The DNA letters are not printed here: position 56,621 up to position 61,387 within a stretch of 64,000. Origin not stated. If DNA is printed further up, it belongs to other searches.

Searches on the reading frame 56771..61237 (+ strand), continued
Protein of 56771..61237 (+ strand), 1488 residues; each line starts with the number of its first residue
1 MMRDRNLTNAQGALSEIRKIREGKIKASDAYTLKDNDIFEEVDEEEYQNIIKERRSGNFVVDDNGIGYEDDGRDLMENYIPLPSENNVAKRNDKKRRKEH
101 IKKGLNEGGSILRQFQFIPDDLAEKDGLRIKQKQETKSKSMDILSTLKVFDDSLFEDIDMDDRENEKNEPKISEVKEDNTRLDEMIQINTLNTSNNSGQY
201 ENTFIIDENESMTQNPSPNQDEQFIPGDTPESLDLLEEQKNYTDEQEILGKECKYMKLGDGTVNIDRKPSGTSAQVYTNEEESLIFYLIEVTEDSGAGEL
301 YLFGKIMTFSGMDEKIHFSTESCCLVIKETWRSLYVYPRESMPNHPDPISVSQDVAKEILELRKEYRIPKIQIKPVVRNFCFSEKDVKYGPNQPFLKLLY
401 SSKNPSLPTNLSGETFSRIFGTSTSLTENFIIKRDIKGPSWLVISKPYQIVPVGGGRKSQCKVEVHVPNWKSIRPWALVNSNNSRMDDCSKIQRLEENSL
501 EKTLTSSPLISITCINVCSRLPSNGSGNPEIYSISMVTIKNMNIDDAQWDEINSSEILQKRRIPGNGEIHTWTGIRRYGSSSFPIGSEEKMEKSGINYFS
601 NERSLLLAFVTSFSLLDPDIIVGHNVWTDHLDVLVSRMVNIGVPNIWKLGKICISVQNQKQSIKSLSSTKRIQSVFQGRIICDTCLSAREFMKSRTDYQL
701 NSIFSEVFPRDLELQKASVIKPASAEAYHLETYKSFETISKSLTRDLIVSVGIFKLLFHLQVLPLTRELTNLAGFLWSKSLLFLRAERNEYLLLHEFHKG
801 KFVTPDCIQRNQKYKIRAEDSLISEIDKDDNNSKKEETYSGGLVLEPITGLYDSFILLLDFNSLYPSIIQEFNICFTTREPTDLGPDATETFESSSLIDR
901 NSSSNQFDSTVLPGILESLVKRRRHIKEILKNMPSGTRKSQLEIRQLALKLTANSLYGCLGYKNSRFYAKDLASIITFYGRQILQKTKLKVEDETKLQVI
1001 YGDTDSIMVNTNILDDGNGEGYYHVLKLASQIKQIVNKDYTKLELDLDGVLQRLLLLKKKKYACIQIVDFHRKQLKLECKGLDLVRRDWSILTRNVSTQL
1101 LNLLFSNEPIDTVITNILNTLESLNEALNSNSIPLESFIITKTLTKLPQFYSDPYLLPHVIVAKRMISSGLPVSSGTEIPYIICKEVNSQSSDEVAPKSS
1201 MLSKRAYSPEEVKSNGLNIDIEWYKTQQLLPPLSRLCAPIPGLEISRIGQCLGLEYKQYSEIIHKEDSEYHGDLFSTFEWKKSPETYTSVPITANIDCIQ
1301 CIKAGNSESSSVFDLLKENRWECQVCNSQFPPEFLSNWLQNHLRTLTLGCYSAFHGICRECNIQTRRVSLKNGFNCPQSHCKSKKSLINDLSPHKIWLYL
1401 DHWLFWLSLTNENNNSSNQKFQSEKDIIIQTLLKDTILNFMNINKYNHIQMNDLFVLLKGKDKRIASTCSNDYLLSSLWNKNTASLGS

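Call 49: list_cluster_members(proteins=[window:56771-61237:+, window:52529-56263:-, window:61422-62090:-])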
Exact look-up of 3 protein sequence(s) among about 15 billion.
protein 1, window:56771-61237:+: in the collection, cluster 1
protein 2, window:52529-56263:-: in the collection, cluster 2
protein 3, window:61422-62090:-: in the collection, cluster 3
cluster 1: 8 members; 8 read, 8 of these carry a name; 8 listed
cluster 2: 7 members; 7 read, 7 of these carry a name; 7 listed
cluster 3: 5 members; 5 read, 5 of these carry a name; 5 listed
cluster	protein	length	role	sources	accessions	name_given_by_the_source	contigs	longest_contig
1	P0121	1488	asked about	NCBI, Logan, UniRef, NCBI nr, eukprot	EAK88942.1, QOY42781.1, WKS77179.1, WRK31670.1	DNA polymerase alpha catalytic subunit [Cryptosporidium parvum Iowa II] | DNA polymerase n=2 Tax=Cryptosporidium parvum TaxID=5807 RepID=Q5CU42_CRYPI | QOY42781.1 hypothetical protein CPATCC_001463 [Cryptosporidium parvum]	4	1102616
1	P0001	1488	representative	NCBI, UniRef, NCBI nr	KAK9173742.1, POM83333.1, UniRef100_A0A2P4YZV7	DNA polymerase (pol2) family protein [Cryptosporidium meleagridis] | DNA polymerase n=1 Tax=Cryptosporidium meleagridis TaxID=93969 RepID=A0A2P4YZV7_9CRYT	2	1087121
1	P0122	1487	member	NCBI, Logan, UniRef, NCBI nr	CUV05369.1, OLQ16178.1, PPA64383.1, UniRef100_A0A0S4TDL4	unnamed protein product [Cryptosporidium hominis] | DNA polymerase n=1 Tax=Cryptosporidium hominis TaxID=237895 RepID=A0A0S4TDL4_CRYHO | DNA polymerase alpha catalytic subunit [Cryptosporidium hominis]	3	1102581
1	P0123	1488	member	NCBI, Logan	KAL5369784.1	DNA polymerase alpha catalytic subunit [Cryptosporidium parvum]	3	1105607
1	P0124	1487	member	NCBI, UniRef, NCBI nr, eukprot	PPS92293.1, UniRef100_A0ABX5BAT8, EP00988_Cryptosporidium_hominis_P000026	DNA polymerase [Cryptosporidium hominis] | DNA polymerase n=2 Tax=Cryptosporidium hominis TaxID=237895 RepID=A0ABX5BAT8_CRYHO | PPS92293.1 DNA polymerase [Cryptosporidium hominis]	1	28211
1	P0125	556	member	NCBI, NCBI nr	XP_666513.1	DNA polymerase alpha, DNAPol alpha [Cryptosporidium hominis TU502]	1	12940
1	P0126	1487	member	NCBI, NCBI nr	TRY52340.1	DNA polymerase [Cryptosporidium tyzzeri]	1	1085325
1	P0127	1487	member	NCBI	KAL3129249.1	DNA polymerase alpha catalytic subunit [Cryptosporidium hominis]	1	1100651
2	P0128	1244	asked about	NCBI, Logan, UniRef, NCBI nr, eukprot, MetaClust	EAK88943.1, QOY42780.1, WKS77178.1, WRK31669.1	secreted insulinase like peptidase, signal peptide [Cryptosporidium parvum Iowa II] | Secreted insulinase like peptidase, signal peptide n=2 Tax=Cryptosporidium parvum ... | QOY42780.1 hypothetical protein CPATCC_001462 [Cryptosporidium parvum]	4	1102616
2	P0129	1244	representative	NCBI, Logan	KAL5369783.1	signal peptide-containing secreted insulinase-like peptidase [Cryptosporidium parvum]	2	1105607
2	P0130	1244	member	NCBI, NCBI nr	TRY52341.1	Secreted insulinase like peptidase [Cryptosporidium tyzzeri]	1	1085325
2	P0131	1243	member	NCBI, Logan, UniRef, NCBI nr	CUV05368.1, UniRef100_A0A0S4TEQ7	unnamed protein product [Cryptosporidium hominis] | Peptidase M16 middle/third domain-containing protein n=1 Tax=Cryptosporidium hominis ...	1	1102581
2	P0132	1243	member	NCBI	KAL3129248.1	signal peptide-containing secreted [Cryptosporidium hominis]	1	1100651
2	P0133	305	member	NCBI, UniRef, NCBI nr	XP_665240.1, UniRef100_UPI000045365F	hypothetical protein [Cryptosporidium hominis TU502] | hypothetical protein n=1 Tax=Cryptosporidium hominis (strain TU502) TaxID=353151 ...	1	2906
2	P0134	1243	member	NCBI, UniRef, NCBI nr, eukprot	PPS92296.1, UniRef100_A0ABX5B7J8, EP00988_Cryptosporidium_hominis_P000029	Secreted insulinase like peptidase [Cryptosporidium hominis] | Secreted insulinase like peptidase n=1 Tax=Cryptosporidium hominis TaxID=237895 ... | PPS92296.1 Secreted insulinase like peptidase [Cryptosporidium hominis]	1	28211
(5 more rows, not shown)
